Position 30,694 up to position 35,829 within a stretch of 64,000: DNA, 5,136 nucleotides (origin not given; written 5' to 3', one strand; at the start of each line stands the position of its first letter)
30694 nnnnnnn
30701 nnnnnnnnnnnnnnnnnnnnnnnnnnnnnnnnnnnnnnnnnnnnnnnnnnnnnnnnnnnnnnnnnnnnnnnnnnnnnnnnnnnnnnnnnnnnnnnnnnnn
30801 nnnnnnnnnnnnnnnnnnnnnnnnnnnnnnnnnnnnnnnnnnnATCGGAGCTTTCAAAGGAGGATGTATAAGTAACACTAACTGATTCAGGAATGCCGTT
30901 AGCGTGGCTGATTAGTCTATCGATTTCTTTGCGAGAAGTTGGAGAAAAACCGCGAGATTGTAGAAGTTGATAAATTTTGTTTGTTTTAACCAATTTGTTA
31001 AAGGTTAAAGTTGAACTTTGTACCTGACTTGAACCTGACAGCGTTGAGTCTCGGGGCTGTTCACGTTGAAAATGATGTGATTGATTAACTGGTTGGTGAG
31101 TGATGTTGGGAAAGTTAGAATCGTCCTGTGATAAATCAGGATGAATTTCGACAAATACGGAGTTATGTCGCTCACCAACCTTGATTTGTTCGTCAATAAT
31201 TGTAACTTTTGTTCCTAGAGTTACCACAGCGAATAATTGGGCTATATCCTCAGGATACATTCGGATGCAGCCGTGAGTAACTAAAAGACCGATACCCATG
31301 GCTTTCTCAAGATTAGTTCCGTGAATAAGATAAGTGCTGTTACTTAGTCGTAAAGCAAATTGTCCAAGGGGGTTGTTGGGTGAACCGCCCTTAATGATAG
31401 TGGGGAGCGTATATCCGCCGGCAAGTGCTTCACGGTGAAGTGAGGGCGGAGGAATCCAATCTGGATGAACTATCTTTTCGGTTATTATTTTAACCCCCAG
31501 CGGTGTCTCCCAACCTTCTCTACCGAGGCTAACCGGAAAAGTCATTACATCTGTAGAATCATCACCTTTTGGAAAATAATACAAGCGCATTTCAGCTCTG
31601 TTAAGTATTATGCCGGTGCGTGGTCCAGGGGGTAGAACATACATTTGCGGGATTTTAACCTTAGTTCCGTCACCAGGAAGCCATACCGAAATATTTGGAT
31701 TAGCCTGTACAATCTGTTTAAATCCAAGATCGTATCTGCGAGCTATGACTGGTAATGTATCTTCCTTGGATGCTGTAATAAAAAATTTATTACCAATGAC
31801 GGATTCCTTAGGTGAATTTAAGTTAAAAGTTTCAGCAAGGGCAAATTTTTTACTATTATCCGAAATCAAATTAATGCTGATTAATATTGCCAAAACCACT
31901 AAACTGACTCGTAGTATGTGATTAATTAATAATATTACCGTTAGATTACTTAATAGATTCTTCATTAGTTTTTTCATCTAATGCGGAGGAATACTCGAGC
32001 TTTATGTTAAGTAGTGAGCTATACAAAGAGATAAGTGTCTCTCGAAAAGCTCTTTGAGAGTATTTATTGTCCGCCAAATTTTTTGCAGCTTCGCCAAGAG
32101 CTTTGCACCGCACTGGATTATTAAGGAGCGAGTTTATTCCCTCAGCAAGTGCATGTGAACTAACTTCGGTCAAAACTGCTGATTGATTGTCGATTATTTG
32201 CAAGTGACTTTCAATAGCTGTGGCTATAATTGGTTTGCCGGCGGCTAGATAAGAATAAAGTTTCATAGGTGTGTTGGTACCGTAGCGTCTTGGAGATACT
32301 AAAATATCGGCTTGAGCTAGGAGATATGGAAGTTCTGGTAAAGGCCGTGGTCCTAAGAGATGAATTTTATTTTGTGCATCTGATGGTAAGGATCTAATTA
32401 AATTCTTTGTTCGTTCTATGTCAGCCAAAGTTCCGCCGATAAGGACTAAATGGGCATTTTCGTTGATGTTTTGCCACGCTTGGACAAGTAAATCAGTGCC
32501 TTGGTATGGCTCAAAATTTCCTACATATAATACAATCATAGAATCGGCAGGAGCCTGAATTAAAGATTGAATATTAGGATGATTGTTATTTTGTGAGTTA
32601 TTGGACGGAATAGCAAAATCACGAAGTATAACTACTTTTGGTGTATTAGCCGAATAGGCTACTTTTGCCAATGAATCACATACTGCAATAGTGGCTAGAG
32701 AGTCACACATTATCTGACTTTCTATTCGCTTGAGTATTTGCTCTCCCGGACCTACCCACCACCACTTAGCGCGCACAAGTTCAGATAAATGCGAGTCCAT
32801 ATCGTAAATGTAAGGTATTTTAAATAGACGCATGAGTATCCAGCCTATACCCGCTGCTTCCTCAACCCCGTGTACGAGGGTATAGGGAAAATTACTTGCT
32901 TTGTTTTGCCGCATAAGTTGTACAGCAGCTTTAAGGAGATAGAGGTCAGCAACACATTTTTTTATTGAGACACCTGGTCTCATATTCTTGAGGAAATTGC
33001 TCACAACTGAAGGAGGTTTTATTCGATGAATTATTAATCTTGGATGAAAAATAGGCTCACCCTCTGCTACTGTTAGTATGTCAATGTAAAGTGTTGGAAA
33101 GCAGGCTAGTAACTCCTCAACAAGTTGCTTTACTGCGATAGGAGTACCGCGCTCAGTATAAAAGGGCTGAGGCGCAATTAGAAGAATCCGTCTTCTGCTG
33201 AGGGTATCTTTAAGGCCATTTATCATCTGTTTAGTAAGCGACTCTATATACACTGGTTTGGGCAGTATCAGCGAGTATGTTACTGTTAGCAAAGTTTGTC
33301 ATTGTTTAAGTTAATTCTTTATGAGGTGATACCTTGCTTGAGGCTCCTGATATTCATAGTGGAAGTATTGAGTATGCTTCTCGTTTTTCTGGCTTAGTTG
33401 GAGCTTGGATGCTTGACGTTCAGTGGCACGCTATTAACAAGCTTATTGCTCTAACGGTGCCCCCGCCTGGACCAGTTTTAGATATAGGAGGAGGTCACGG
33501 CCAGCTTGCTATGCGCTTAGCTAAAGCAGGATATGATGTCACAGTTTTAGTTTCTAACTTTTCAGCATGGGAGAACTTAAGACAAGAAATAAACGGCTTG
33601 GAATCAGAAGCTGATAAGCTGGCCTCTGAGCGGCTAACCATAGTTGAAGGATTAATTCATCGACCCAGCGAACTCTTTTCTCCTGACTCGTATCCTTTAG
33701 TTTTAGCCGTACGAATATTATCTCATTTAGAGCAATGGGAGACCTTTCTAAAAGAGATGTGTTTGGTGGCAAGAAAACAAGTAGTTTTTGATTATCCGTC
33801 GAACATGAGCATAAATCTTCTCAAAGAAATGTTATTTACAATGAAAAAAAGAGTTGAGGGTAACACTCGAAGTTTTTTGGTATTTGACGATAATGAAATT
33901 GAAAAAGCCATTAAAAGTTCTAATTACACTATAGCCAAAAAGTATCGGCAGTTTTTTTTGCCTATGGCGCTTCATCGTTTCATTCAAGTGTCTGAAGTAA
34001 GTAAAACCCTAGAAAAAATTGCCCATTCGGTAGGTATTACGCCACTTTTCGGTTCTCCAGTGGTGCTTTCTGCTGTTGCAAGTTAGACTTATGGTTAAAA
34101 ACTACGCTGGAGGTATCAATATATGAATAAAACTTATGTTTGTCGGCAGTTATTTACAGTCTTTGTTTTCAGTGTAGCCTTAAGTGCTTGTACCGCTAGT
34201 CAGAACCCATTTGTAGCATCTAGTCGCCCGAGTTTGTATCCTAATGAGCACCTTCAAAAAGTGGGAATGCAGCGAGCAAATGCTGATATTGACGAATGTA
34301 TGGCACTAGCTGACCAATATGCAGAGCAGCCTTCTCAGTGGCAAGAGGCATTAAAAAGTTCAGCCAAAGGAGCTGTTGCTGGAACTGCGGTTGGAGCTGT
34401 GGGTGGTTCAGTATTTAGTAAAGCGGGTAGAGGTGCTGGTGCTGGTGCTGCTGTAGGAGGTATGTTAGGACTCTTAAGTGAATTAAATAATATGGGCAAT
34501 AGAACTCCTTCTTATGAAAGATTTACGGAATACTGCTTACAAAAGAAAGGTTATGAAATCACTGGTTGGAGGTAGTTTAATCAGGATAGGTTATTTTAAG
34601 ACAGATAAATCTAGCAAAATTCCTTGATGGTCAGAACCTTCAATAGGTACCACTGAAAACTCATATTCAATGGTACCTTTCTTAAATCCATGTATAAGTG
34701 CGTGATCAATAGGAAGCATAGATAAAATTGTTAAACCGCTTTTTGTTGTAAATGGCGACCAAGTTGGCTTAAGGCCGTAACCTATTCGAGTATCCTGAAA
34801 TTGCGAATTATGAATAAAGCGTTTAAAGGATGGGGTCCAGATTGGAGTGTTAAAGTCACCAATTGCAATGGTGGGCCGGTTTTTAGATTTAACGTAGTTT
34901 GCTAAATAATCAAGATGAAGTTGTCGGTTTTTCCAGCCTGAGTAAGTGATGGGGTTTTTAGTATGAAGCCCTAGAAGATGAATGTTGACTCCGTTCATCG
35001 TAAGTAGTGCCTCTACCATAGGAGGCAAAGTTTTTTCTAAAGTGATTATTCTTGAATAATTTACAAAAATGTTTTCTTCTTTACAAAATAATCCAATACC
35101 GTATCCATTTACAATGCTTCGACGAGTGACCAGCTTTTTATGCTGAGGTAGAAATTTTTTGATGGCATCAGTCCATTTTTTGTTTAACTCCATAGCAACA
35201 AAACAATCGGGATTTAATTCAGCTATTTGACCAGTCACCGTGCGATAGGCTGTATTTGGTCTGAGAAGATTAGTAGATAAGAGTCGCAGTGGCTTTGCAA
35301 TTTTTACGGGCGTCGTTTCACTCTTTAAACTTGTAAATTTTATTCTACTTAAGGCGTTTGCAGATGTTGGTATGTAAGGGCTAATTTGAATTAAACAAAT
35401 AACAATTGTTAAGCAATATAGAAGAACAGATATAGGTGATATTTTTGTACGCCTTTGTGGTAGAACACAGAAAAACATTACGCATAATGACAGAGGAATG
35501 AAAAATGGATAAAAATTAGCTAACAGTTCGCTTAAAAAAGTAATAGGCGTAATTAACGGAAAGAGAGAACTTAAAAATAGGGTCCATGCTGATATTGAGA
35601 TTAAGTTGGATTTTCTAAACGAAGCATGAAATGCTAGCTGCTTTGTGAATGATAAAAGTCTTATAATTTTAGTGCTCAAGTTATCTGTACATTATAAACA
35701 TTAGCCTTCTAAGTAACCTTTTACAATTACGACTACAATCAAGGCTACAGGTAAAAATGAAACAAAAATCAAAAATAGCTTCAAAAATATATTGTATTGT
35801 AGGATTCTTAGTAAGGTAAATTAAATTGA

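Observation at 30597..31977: Braun-lipoprotein-like gene convergent with a LysM-YkuD L,D-transpeptidase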

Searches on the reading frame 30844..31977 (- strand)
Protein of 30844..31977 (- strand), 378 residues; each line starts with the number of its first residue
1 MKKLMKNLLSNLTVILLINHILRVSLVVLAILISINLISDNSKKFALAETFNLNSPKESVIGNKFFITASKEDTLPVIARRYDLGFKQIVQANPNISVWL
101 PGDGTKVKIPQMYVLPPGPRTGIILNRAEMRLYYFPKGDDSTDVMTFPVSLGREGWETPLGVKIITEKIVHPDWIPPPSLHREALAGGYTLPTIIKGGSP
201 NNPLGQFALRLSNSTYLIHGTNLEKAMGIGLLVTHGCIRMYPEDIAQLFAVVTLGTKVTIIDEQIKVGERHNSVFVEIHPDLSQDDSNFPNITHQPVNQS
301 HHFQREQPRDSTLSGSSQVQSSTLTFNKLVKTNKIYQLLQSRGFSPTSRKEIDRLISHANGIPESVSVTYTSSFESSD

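Call 3: search_protein_families(library=pfam, proteins=[window:30844-31977:-], max_evalue=1)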
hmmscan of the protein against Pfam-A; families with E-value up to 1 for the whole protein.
window:30844-31977:- (378 aa): 3 families
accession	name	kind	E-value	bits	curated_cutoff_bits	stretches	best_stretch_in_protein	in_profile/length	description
PF03734.19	YkuD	-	2.1e-22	80.7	23.4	1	122-260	3-146/146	L,D-transpeptidase catalytic domain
PF01476.26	LysM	-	0.00088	19.6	20.9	1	71-97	5-30/43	LysM domain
PF21981.2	RecX_HTH3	-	0.33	11.6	26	1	331-346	26-41/48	RecX, third three-helix domain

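Call 4: search_protein_families(library=ncbifam, proteins=[window:30844-31977:-], max_evalue=1)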
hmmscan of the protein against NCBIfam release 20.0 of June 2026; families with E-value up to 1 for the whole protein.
window:30844-31977:- (378 aa): 11 families
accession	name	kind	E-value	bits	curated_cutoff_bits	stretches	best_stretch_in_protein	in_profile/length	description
NF047955.1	TransPepLdtE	equivalog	3.8e-57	193.9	480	1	30-296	4-269/322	L,D-transpeptidase LdtE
NF007563.0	PRK10190.1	equivalog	1.8e-51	175.2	517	1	42-295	15-266/310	L,D-transpeptidase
NF007612.0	PRK10260.1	equivalog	1.8e-50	171.7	583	1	45-300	21-274/306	L,D-transpeptidase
NF040925.1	LD_carbox_ElsL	exception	5.4e-06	26.3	270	1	217-264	117-162/164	cell wall-recycling L,D-carboxypeptidase ElsL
NF004785.0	PRK06132.1-2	subfamily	0.00015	21.1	169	2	121-168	63-107/353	hypothetical protein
TIGR02899.1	spore_safA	subfamily_domain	0.00034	20.5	67.85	1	71-110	3-43/44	SafA/ExsA family spore coat assembly protein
NF004786.0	PRK06132.1-3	equivalog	0.0011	17.8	329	1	233-275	111-153/418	hypothetical protein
NF007891.0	PRK10594.1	equivalog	0.0018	17.2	425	1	109-183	364-435/617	L,D-transpeptidase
NF009120.0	PRK12472.1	subfamily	0.0018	17.1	369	0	139-168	69-98/508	hypothetical protein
TIGR03368.1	cellulose_yhjU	equivalog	0.095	11.1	410.2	1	8-46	101-139/518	cellulose biosynthesis protein BcsG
TIGR01922.1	purO_arch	equivalog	0.11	12.2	158.35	1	233-293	56-113/199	IMP cyclohydrolase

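Call 9: find_related_loci(query=window:30844-31977:-, collection=genome_contigs, flank=6000)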
Query window:30844-31977:- (378 aa) in genome_contigs; peptide patterns used: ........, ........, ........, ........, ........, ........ (x = any residue, [..] = any of these).
199 stretches matched a pattern; 11 encode a relative of the query (tblastn E <= 1e-3); 11 distinct loci.
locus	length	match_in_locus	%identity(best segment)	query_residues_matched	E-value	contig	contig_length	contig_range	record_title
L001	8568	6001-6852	43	2-289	4e-72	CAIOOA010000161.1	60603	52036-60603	MAG: uncultured Methylococcaceae bacterium isolate Day2-3_bin-150 genome assembly, contig: bin-150:161/315, whole genome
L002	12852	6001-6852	43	2-289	2e-71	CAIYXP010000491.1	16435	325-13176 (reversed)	MAG: uncultured Methylococcaceae bacterium isolate Loclat_bin-06492 genome assembly, contig: bin-06492:491/542, whole ge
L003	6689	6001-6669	49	58-284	1e-67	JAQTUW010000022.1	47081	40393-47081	MAG: Methylococcales bacterium isolate STB_73 NODE_1553_length_47081_cov_4.801550_Sandtown_B, whole genome shotgun seque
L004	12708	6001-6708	47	46-280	4e-66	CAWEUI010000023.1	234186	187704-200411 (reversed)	MAG: uncultured Gammaproteobacteria bacterium isolate MFD05684.bin.2.68 genome assembly, contig: contig_97121, whole gen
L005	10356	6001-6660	47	57-286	8e-60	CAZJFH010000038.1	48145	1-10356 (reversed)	MAG TPA_asm: uncultured Rhodospirillaceae bacterium isolate SRP093185_co1_73 genome assembly, contig: NODE_301_length_48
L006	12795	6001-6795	38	26-286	6e-56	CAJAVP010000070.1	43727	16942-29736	MAG: uncultured Methylococcaceae bacterium isolate Loc080925-6m_bin-0234 genome assembly, contig: bin-0234:070/133, whol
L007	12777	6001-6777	40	28-286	3e-53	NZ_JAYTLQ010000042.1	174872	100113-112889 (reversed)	MAG: Crenothrix sp. isolate GFS_3372 GFS_3372_41, whole genome shotgun sequence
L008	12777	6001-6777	40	28-286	2e-52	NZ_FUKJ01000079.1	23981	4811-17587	Crenothrix polyspora isolate RSM_CP2, whole genome shotgun sequence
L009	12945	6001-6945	34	19-322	5e-52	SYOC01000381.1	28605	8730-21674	MAG: Proteobacteria bacterium isolate F1-80-MAGs139 F1-80__c692864, whole genome shotgun sequence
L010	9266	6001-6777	41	40-284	7e-52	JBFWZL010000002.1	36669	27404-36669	MAG: Candidatus Binatia bacterium isolate CA_2019_TPBS_187 NODE_6196_length_36669_cov_3.545646_TPBS, whole genome shotgu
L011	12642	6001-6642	39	60-282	5e-47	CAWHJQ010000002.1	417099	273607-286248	MAG: uncultured delta proteobacterium isolate MFD01721.bin.2.181 genome assembly, contig: contig_1584, whole genome shot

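Call 12: find_encoding_contigs(protein=window:30844-31977:-, flank=3000, max_places=6)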
Protein window:30844-31977:- (378 aa): 9 contigs read that carry it; 2 places shown.
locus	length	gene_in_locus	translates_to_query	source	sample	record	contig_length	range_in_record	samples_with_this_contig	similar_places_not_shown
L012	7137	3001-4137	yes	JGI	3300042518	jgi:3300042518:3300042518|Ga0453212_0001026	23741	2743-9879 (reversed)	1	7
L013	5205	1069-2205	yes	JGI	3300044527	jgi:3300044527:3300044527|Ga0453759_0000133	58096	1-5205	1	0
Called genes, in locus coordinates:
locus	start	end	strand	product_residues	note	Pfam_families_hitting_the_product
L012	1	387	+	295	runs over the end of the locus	PF03372:Exo_endo_phos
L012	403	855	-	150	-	PF13441:Gly-zipper_YMGG (weak), PF13436:Gly-zipper_OmpA (weak)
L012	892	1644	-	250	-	PF13489:Methyltransf_23 (weak)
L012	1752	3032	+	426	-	PF00534:Glycos_transf_1, PF13692:Glyco_trans_1_4, PF13524:Glyco_trans_1_2 (weak)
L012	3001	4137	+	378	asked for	PF03734:YkuD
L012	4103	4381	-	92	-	PF11839:Alanine_zipper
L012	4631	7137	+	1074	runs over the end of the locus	PF02684:LpxB, PF00664:ABC_membrane, PF00005:ABC_tran, PF02463:SMC_N (weak)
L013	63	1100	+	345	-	PF00534:Glycos_transf_1, PF13692:Glyco_trans_1_4, PF13524:Glyco_trans_1_2 (weak)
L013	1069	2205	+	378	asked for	PF03734:YkuD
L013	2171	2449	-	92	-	PF11839:Alanine_zipper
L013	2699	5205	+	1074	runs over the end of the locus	PF02684:LpxB, PF00664:ABC_membrane, PF00005:ABC_tran, PF02463:SMC_N (weak)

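Call 40: search_solved_structures(query=window:30844-31977:-, max_evalue=0.001, show_alignments=1)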
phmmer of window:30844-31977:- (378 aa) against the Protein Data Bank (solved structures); distinct sequences matched with E-value up to 0.001: 9.
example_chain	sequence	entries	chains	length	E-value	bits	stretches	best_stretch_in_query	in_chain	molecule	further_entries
9tyw_A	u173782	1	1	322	4.3e-63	216.4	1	52-290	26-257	L,D-TPase catalytic domain-containing protein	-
4lzh_A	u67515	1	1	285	5.6e-48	166.7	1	50-298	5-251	L,D-transpeptidase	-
2mtz_A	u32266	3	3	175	1.7e-11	46.6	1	198-260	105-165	Putative L,D-transpeptidase YkuD | L, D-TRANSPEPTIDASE YKUD | PUTATIVE L, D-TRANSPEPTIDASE YKUD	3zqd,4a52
4a1i_A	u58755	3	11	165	3.3e-11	45.7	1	198-260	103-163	PUTATIVE L, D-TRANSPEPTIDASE YKUD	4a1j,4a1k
1y7m_A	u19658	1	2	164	3.4e-11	45.7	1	197-260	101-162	hypothetical protein BSU14040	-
6v45_A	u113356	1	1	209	6.4e-11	44.8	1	118-260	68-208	Probable carnitine operon oxidoreductase caia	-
8da2_A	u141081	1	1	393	6.5e-05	25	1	103-258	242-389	L,D-transpeptidase family protein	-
7kgm_A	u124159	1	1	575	0.00054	22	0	103-184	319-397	Putative exported protein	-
6ntw_A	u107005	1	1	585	0.00069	21.6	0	107-184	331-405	Probable L,D-transpeptidase YcbB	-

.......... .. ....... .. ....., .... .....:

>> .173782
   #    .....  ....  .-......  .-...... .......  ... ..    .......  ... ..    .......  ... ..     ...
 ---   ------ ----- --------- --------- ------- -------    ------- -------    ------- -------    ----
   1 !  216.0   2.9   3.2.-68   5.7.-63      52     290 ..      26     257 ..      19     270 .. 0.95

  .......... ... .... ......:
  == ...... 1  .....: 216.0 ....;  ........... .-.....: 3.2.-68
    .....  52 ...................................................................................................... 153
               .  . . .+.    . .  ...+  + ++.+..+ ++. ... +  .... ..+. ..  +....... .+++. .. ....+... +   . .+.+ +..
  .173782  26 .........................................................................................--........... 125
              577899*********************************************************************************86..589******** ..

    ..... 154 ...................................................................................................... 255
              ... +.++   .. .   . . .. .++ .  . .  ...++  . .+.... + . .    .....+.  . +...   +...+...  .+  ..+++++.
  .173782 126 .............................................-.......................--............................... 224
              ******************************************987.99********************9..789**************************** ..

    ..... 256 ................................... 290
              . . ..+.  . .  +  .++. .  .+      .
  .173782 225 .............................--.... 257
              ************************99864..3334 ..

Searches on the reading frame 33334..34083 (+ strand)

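Call 77: search_protein_families(library=pfam, proteins=[window:33334-34083:+], max_evalue=0.001)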
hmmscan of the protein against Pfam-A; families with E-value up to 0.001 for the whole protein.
window:33334-34083:+ (250 aa): 5 families
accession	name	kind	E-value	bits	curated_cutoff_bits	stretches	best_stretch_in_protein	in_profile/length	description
PF13489.12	Methyltransf_23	-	9.6e-06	25.9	27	1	42-155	20-119/164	Methyltransferase domain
PF13649.12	Methyltransf_25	-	2.9e-05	25.1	27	1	48-147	1-94/97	Methyltransferase domain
PF08241.18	Methyltransf_11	-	4.8e-05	24.3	21.2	1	49-148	1-89/95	Methyltransferase domain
PF08242.18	Methyltransf_12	-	4.9e-05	24.4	30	1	49-142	1-88/98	Methyltransferase domain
PF13847.12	Methyltransf_31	-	0.00016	21.8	27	1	47-152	6-107/145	Methyltransferase domain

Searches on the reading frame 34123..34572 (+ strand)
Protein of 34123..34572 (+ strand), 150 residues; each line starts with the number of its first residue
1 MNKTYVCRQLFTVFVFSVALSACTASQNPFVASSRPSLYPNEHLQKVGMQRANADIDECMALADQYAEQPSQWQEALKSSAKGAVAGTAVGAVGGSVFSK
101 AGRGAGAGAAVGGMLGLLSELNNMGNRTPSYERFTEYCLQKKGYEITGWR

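Call 77: search_protein_families(library=pfam, proteins=[window:34123-34572:+], max_evalue=0.001)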
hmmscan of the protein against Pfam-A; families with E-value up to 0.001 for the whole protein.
window:34123-34572:+ (150 aa): 4 families
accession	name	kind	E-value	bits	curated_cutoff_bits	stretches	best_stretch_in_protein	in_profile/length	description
PF13441.11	Gly-zipper_YMGG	-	9.3e-07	28.9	28.9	1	79-118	2-41/45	YMGG-like Gly-zipper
PF13436.11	Gly-zipper_OmpA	-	1.2e-06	28.6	27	1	78-119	2-43/44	Glycine-zipper domain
PF25688.1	P22_gp7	-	0.00061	20.1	28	1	59-121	174-229/230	Bacteriophage P22 DNA ejection protein gp7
PF21724.2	DUF6861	-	0.00066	19.6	28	1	79-117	42-78/194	Family of unknown function (DUF6861)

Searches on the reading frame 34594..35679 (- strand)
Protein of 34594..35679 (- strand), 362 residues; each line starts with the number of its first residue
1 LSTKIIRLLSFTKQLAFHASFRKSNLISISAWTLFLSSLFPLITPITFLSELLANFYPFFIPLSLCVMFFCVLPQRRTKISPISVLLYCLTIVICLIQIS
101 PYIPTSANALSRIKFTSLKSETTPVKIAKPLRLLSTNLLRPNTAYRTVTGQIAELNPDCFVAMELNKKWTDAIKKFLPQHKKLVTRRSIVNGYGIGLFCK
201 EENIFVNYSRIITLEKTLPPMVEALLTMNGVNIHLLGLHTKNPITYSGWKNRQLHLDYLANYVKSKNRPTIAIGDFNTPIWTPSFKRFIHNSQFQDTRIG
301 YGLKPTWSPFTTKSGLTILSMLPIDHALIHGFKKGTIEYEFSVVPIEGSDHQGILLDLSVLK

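Call 77: search_protein_families(library=pfam, proteins=[window:34594-35679:-], max_evalue=0.001)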
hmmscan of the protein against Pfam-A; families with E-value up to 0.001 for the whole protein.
window:34594-35679:- (362 aa): 1 family
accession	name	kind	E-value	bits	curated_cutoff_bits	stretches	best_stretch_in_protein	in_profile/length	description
PF03372.29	Exo_endo_phos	-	2.7e-11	44.1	24.5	1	138-351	12-225/225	Endonuclease/Exonuclease/phosphatase family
